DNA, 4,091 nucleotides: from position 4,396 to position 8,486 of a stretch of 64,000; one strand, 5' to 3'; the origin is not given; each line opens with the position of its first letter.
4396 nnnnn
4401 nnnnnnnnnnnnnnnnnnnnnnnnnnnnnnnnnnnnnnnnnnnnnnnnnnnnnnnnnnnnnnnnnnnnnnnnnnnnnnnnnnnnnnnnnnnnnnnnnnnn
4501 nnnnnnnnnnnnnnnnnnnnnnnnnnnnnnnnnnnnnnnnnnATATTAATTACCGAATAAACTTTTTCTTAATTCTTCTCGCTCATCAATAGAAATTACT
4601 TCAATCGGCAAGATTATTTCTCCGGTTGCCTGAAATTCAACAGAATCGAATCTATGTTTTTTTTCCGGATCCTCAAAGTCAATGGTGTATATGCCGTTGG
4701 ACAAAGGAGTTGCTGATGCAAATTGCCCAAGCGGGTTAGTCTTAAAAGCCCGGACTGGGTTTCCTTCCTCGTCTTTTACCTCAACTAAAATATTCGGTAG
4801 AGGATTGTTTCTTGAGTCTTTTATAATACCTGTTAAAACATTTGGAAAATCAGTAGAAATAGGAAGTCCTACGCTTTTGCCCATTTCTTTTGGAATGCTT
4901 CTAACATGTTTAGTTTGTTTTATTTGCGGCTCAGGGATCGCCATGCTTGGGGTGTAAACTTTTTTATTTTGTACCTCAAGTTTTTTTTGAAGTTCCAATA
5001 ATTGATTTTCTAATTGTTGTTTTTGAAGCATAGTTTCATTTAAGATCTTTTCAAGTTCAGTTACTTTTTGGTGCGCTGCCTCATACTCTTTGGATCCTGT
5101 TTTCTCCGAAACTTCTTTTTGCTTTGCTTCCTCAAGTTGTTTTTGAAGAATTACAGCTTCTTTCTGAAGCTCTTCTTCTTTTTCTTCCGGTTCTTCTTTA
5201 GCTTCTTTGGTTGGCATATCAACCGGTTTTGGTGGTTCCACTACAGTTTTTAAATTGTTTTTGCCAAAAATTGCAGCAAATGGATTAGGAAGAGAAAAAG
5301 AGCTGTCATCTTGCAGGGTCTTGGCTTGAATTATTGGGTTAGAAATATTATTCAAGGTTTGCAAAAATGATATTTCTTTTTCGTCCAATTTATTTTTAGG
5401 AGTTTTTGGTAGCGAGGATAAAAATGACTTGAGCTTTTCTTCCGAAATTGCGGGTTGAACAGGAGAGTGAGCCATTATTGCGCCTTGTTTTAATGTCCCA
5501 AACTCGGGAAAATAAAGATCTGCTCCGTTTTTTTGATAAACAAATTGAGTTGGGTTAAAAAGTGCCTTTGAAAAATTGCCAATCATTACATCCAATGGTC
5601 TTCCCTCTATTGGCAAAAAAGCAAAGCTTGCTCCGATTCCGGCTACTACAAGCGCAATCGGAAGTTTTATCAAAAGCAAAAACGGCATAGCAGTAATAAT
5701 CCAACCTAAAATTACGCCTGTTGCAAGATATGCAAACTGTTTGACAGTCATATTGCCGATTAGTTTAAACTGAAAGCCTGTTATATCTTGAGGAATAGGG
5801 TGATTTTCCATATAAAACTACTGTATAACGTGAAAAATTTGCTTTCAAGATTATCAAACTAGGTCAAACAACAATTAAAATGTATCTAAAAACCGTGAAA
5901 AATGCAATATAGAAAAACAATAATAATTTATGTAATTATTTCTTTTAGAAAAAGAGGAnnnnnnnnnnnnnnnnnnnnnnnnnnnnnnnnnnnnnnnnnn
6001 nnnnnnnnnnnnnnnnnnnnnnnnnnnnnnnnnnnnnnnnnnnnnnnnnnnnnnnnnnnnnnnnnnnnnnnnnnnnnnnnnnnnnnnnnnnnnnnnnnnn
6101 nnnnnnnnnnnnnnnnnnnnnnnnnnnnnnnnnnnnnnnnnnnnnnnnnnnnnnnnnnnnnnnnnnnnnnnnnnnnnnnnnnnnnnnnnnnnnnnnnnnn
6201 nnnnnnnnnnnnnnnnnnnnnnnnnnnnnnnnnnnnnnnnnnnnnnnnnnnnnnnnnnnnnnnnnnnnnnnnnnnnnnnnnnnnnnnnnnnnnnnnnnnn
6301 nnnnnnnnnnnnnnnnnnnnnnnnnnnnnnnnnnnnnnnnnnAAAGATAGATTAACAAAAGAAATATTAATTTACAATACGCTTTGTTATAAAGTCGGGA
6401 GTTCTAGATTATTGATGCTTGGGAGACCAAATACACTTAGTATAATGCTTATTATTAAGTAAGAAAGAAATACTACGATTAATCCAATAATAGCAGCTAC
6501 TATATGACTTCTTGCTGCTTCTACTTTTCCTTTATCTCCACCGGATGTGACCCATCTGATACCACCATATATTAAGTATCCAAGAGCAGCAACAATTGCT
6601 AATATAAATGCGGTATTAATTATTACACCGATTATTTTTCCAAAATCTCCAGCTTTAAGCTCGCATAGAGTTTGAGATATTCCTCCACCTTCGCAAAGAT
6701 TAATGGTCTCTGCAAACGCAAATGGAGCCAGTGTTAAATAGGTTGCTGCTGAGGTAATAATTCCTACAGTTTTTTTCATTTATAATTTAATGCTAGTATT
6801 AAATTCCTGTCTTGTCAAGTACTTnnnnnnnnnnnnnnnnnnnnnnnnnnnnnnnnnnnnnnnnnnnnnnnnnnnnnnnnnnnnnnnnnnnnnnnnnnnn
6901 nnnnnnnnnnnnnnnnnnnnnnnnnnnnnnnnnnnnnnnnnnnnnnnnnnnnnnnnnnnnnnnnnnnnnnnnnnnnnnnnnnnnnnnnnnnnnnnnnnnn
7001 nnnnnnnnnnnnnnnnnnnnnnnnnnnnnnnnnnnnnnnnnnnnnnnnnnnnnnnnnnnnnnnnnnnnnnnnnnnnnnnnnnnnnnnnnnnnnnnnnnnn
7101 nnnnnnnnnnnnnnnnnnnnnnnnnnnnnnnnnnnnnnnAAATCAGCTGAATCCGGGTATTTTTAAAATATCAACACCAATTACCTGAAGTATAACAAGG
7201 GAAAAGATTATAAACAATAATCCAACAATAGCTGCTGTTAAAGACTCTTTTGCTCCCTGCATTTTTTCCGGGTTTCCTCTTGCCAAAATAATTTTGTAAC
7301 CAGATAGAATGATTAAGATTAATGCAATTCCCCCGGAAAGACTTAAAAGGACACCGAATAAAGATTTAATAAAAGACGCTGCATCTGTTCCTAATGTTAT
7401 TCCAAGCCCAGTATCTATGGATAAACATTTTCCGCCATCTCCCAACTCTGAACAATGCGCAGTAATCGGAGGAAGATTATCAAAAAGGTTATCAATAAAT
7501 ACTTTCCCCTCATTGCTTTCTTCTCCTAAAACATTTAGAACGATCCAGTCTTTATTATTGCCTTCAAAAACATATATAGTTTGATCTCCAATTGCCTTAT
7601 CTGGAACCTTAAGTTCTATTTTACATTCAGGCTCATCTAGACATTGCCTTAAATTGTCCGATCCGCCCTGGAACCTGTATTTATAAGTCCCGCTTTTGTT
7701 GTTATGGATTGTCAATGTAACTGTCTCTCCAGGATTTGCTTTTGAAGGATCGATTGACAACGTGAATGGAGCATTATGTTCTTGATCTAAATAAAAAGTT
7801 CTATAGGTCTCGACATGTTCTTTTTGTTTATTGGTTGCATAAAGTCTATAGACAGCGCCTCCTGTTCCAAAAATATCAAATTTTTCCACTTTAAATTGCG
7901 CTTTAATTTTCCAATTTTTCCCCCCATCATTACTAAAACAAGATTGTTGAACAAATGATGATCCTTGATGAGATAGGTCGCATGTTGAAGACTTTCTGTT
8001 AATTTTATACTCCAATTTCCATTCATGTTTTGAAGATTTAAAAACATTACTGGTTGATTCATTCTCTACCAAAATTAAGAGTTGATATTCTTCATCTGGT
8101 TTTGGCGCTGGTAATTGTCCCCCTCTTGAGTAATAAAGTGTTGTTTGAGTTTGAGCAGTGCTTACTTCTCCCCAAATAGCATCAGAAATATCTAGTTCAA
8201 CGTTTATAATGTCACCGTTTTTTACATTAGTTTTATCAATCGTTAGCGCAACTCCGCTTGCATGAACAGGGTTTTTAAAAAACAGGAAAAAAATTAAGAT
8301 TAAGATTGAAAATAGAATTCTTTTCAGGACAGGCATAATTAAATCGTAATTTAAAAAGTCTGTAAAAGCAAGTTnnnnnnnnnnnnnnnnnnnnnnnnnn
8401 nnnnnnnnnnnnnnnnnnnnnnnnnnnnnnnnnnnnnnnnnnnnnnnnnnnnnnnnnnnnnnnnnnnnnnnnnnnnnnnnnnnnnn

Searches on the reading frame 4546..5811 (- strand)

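Call 3: search_protein_families(library=pfam, proteins=[window:4546-5811:-], max_evalue=0.1)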
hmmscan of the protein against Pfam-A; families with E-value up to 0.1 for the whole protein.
window:4546-5811:- (421 aa): 3 families
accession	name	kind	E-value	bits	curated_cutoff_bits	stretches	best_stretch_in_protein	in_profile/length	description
PF12666.12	PrgI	-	4.9e-07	30.6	27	1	5-92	1-91/91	PrgI family protein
PF13620.12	CarboxypepD_reg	-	1.6e-05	25.6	32.3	1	326-383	2-58/82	Carboxypeptidase regulatory-like domain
PF17210.9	SdrD_B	-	0.008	16.8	29.7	1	330-384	16-69/112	SdrD B-like domain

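Call 4: search_protein_families(library=ncbifam, proteins=[window:4546-5811:-], max_evalue=0.1)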
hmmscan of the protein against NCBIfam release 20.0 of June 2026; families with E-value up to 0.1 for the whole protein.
window:4546-5811:- (421 aa): 4 families
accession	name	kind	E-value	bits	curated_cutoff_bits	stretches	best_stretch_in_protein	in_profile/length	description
TIGR04320.1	Surf_Exclu_PgrA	domain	0.0099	15.2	70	1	193-284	253-337/360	SEC10/PgrA surface exclusion domain-containing protein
NF058648.1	ECF_sub_HI1622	equivalog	0.024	14.6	100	0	333-378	34-79/180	NikL family nickel/cobalt ECF transporter subunit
NF045780.1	TrlF_fam_ATP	equivalog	0.026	13.2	350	1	200-283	600-686/944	TrlF family AAA-like ATPase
NF049843.1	BdpA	exception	0.051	12.4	750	1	230-283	294-343/481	BAR domain-like protein A BdpA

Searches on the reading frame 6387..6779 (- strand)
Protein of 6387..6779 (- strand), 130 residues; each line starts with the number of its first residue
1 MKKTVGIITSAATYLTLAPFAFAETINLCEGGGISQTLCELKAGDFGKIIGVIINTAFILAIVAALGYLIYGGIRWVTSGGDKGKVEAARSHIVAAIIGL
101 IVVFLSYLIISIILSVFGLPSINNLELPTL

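Call 3: search_protein_families(library=pfam, proteins=[window:6387-6779:-], max_evalue=0.1)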
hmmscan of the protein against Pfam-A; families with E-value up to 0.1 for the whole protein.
window:6387-6779:- (130 aa): 1 family
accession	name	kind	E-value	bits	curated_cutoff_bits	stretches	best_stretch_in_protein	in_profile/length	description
PF18895.5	T4SS_pilin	-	2.6e-07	31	26.6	1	49-113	8-71/71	Type IV secretion system pilin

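Call 4: search_protein_families(library=ncbifam, proteins=[window:6387-6779:-], max_evalue=0.1)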
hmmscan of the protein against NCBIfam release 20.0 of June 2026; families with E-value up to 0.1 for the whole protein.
window:6387-6779:- (130 aa): 1 family
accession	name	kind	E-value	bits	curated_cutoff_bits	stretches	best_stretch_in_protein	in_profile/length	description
NF045849.1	ICE_MMCAP2_0565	equivalog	3.5e-05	23.4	40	1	46-116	9-79/80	Mbov_0395 family pilin-like conjugal transfer protein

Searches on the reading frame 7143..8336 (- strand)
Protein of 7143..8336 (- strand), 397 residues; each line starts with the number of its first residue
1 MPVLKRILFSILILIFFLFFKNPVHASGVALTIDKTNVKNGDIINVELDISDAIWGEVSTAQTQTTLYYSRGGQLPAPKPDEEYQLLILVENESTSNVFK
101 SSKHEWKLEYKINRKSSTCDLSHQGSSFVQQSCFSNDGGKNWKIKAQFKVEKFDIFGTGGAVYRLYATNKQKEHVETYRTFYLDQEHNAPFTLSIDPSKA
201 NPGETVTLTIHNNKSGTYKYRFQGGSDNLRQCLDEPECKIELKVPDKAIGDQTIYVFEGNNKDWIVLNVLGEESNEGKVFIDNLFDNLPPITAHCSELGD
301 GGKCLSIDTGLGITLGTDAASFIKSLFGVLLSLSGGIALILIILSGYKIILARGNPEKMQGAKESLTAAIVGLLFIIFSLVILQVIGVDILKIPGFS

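Call 3: search_protein_families(library=pfam, proteins=[window:7143-8336:-], max_evalue=0.1)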
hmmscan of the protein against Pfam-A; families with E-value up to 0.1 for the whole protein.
window:7143-8336:- (397 aa): 6 families
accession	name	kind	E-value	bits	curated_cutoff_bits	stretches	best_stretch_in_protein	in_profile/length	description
PF18895.5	T4SS_pilin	-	1.4e-08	35.1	26.6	1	322-386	8-71/71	Type IV secretion system pilin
PF03023.19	MurJ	-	0.013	14.6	27.4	1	319-392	52-122/451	Lipid II flippase MurJ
PF02014.22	Reeler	-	0.023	15.7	21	0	185-219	13-47/131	Reeler domain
PF00963.24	Cohesin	-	0.036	14.7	24.1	0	29-62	1-34/139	Cohesin domain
PF04956.18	TrbC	-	0.081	13.6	27.9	0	317-379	35-91/98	TrbC/VIRB2 pilin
PF22486.2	MATH_2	-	0.092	13.4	32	0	92-150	19-75/136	MATH domain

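Call 4: search_protein_families(library=ncbifam, proteins=[window:7143-8336:-], max_evalue=0.1)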
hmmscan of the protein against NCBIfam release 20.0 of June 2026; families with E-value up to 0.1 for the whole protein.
window:7143-8336:- (397 aa): 1 family
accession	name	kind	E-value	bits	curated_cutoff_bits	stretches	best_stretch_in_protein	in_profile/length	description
NF045849.1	ICE_MMCAP2_0565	equivalog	8e-06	25.5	40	1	320-386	10-76/80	Mbov_0395 family pilin-like conjugal transfer protein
